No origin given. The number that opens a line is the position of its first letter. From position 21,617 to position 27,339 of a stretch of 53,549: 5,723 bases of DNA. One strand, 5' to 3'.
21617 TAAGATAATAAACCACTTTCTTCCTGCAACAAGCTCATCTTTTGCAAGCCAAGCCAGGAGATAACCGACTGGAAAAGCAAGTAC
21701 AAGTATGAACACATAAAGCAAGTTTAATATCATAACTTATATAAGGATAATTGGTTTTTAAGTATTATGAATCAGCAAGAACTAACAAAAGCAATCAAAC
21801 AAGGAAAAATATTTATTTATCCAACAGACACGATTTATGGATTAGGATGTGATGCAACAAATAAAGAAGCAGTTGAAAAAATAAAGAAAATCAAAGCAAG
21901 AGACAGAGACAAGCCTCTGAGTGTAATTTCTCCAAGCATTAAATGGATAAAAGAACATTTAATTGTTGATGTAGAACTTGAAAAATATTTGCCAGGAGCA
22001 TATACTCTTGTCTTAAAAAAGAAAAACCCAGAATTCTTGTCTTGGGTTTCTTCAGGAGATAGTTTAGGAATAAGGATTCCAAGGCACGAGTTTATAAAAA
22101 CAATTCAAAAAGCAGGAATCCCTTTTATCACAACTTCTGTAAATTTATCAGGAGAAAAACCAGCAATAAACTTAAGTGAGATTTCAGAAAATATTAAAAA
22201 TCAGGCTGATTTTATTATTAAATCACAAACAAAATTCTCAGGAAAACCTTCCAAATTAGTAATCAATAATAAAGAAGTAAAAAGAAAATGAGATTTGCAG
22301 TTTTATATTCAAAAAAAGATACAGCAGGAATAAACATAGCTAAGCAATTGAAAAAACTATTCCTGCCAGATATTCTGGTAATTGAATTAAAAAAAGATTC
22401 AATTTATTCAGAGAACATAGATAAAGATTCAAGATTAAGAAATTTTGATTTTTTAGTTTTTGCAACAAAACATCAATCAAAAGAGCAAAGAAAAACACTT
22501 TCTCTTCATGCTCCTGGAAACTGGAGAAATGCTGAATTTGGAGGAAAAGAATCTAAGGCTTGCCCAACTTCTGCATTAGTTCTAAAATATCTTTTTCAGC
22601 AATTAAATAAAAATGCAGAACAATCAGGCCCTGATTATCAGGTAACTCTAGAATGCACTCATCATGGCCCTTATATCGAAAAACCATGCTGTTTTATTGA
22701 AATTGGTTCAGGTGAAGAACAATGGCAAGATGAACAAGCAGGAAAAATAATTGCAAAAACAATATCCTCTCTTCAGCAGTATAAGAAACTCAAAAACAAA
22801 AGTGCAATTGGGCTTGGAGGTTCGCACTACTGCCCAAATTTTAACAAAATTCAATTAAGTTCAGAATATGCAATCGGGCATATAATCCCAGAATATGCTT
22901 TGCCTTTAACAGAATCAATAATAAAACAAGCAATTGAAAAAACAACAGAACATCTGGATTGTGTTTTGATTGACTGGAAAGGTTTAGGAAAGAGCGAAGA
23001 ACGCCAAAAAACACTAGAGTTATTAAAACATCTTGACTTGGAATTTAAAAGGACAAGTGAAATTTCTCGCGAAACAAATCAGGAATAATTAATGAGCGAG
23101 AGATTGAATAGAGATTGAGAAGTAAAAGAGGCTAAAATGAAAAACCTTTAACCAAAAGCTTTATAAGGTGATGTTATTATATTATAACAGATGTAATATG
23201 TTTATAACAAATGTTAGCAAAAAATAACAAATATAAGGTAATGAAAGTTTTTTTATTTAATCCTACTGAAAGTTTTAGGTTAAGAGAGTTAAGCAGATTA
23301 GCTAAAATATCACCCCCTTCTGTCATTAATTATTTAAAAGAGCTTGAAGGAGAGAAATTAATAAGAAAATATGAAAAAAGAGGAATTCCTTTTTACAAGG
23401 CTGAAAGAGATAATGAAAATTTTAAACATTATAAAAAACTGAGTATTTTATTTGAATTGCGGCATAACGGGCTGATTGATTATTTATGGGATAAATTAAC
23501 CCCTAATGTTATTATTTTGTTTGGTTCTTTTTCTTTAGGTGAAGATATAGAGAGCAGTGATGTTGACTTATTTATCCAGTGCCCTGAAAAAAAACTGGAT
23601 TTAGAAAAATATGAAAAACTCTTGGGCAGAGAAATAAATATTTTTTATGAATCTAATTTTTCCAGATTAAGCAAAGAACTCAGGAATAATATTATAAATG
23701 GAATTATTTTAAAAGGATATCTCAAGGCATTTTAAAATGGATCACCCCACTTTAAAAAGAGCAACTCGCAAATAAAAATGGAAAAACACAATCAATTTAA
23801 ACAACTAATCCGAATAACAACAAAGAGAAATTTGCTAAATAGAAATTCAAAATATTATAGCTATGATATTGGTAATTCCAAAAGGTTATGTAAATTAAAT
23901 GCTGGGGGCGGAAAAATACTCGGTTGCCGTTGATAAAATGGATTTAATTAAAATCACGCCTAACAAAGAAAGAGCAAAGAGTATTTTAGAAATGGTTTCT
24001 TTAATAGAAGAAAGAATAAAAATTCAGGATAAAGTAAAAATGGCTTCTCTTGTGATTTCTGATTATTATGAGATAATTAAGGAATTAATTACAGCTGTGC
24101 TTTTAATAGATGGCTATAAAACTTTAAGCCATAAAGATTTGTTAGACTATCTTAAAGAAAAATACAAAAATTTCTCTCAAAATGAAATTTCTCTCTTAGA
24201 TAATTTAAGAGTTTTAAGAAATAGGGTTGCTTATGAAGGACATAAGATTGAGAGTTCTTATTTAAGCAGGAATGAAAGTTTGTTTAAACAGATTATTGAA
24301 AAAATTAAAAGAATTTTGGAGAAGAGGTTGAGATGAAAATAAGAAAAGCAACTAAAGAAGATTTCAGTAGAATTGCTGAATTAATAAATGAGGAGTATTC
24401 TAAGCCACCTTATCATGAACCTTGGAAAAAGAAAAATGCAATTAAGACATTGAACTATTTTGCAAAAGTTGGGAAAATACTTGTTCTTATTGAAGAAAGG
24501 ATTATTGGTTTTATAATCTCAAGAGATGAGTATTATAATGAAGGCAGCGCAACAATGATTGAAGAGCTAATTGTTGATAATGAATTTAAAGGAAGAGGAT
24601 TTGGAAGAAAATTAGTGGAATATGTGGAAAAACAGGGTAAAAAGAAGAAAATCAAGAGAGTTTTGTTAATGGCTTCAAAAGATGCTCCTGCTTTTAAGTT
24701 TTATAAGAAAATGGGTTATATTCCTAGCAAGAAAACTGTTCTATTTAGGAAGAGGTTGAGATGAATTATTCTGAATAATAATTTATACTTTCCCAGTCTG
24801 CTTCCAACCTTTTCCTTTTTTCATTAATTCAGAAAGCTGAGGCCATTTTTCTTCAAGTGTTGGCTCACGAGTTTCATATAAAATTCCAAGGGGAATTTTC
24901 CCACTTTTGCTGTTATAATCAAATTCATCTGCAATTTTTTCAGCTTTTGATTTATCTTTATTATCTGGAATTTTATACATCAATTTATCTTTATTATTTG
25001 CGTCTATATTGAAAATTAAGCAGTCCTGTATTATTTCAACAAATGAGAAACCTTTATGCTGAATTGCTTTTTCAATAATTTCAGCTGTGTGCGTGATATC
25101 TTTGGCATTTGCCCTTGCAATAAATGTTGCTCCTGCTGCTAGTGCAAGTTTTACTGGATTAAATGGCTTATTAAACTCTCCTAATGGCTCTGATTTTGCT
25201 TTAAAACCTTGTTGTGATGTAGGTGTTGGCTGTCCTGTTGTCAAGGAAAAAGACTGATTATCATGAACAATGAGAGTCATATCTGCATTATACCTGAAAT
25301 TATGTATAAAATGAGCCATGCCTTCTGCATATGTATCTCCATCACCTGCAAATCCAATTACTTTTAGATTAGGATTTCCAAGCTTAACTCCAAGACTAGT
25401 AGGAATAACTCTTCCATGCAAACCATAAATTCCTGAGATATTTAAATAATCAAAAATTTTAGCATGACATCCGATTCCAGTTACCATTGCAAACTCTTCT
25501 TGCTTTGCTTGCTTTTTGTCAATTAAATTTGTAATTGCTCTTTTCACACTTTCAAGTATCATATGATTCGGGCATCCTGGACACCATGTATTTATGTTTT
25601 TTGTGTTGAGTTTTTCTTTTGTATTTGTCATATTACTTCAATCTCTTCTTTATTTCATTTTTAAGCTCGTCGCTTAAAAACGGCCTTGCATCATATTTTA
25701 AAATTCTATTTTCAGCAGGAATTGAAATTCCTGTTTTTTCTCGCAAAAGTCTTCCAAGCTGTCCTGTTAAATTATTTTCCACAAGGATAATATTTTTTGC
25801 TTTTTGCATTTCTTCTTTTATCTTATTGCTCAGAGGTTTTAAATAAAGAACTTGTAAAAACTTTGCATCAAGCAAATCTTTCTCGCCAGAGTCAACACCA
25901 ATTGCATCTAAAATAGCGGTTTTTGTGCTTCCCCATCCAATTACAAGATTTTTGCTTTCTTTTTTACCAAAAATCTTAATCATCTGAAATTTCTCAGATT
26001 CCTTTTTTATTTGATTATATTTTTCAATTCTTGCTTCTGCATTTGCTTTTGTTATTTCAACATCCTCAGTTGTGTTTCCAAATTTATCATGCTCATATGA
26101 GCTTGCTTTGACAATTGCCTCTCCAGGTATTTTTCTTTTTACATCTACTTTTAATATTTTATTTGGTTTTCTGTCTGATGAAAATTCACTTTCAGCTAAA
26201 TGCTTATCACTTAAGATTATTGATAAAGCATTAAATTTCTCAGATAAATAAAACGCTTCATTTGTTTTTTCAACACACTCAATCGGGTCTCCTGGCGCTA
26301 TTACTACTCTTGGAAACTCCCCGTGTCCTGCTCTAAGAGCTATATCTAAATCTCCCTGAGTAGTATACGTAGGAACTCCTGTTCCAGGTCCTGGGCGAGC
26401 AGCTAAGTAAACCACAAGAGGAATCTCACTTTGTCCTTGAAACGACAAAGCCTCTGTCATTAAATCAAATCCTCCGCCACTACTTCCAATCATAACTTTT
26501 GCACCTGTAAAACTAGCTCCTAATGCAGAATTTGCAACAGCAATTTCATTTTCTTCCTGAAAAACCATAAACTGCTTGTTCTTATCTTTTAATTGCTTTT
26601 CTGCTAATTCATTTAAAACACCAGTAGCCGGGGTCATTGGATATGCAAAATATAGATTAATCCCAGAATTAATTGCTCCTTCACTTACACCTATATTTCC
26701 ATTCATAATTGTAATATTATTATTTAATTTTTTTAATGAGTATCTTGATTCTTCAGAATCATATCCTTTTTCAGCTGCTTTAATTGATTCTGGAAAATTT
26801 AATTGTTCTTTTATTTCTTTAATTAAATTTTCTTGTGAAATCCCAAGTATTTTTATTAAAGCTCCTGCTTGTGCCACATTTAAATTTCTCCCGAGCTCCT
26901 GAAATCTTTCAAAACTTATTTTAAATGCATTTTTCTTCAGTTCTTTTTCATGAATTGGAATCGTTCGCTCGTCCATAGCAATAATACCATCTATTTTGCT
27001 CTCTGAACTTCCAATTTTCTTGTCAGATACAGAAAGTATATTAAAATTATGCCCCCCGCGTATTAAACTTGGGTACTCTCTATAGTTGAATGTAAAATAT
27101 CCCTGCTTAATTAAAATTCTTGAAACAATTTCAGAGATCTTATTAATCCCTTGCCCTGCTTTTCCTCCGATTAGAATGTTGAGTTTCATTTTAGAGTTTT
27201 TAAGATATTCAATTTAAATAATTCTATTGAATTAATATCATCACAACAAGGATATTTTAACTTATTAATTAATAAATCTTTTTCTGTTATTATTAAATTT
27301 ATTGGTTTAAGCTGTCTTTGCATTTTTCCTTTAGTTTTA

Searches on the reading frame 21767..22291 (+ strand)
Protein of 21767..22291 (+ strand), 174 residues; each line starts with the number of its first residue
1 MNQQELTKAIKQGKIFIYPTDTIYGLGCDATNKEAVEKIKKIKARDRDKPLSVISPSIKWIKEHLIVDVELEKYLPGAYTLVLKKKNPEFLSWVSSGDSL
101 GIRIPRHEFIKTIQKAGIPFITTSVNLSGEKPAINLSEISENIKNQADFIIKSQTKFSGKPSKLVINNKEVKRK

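Call 75: search_protein_families(library=pfam, proteins=[window:21767-22291:+], max_evalue=0.0001)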
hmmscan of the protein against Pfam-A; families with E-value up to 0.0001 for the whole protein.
window:21767-22291:+ (174 aa): 1 family
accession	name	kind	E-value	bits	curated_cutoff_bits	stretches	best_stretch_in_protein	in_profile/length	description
PF01300.24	Sua5_yciO_yrdC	-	4.3e-42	144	25.1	1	8-165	1-165/178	Telomere recombination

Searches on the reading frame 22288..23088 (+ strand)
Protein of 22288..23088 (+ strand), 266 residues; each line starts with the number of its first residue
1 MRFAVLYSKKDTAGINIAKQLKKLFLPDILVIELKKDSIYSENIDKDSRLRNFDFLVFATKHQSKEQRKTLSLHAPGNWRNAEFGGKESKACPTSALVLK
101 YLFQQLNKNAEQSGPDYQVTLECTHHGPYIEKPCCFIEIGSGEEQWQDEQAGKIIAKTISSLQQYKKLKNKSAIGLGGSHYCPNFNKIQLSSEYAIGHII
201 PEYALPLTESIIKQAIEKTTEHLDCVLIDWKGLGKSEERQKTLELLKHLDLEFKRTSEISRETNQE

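Call 75: search_protein_families(library=pfam, proteins=[window:22288-23088:+], max_evalue=0.0001)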
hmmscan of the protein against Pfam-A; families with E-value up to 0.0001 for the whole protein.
window:22288-23088:+ (266 aa): 1 family
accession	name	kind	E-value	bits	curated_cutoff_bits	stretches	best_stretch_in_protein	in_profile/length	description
PF04414.18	tRNA_deacylase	-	2.1e-61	207.5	33.6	1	52-253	4-204/205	D-aminoacyl-tRNA deacylase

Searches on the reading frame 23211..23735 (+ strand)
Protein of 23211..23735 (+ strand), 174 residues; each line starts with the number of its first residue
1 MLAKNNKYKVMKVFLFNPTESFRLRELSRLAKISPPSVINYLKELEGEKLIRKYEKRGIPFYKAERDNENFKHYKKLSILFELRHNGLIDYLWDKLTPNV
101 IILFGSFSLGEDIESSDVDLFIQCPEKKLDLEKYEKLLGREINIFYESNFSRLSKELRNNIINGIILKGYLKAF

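Call 75: search_protein_families(library=pfam, proteins=[window:23211-23735:+], max_evalue=0.0001)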
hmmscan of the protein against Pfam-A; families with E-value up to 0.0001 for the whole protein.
window:23211-23735:+ (174 aa): 2 families
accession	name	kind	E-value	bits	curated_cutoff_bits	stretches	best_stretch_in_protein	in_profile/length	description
PF18765.7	Polbeta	-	3e-07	30.9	26.9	1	88-163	3-82/93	Polymerase beta, Nucleotidyltransferase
PF01909.29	NTP_transf_2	-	3.7e-06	27.7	21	1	98-145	14-72/93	Nucleotidyltransferase domain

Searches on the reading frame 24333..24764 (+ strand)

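Call 76: search_protein_families(library=pfam, proteins=[window:24333-24764:+], max_evalue=0.0001)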
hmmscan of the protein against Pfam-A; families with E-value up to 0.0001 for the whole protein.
window:24333-24764:+ (143 aa): 5 families
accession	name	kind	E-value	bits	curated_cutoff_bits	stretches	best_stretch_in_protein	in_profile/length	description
PF00583.31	Acetyltransf_1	-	3.6e-15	56.7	20.7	1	22-129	7-116/116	Acetyltransferase (GNAT) family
PF13508.13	Acetyltransf_7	-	9.3e-13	48.8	27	1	49-130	5-83/84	Acetyltransferase (GNAT) domain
PF13673.13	Acetyltransf_10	-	1.6e-11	44.7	23.6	1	52-134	37-112/128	Acetyltransferase (GNAT) domain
PF08445.16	FR47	-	2.2e-09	37.6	22.1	1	74-135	22-83/86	FR47-like protein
PF13527.13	Acetyltransf_9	-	1.6e-06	28.6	25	1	2-129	1-124/127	Acetyltransferase (GNAT) domain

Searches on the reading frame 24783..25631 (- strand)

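Call 76: search_protein_families(library=pfam, proteins=[window:24783-25631:-], max_evalue=0.0001)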
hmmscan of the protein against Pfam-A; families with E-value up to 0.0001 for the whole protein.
window:24783-25631:- (282 aa): 1 family
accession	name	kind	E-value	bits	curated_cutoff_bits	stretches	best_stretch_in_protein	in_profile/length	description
PF02775.26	TPP_enzyme_C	-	3.6e-30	105.2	21.9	1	53-200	2-151/151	Thiamine pyrophosphate enzyme, C-terminal TPP binding domain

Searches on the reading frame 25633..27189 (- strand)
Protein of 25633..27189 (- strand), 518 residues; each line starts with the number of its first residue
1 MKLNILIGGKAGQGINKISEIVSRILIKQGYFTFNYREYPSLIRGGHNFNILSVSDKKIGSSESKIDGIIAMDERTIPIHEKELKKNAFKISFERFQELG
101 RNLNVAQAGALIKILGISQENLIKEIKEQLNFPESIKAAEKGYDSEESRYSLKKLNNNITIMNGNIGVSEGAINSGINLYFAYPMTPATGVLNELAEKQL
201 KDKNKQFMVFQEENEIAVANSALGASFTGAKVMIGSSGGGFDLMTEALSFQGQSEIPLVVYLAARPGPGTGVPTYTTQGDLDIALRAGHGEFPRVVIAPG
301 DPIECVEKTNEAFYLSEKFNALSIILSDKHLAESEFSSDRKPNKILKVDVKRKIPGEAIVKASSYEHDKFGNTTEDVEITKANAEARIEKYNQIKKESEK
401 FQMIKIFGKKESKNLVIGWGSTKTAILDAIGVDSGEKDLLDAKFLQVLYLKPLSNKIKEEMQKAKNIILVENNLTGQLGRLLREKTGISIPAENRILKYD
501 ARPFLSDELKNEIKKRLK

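Call 76: search_protein_families(library=pfam, proteins=[window:25633-27189:-], max_evalue=0.0001)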
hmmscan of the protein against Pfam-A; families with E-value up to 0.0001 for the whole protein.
window:25633-27189:- (518 aa): 2 families
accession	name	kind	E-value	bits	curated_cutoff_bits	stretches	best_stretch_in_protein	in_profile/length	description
PF01855.24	POR_N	-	9.3e-37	127.4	27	1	170-399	1-227/231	Pyruvate flavodoxin/ferredoxin oxidoreductase, thiamine diP-bdg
PF01558.24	POR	-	6.8e-16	59.4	27.4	1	11-89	1-81/173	Pyruvate ferredoxin/flavodoxin oxidoreductase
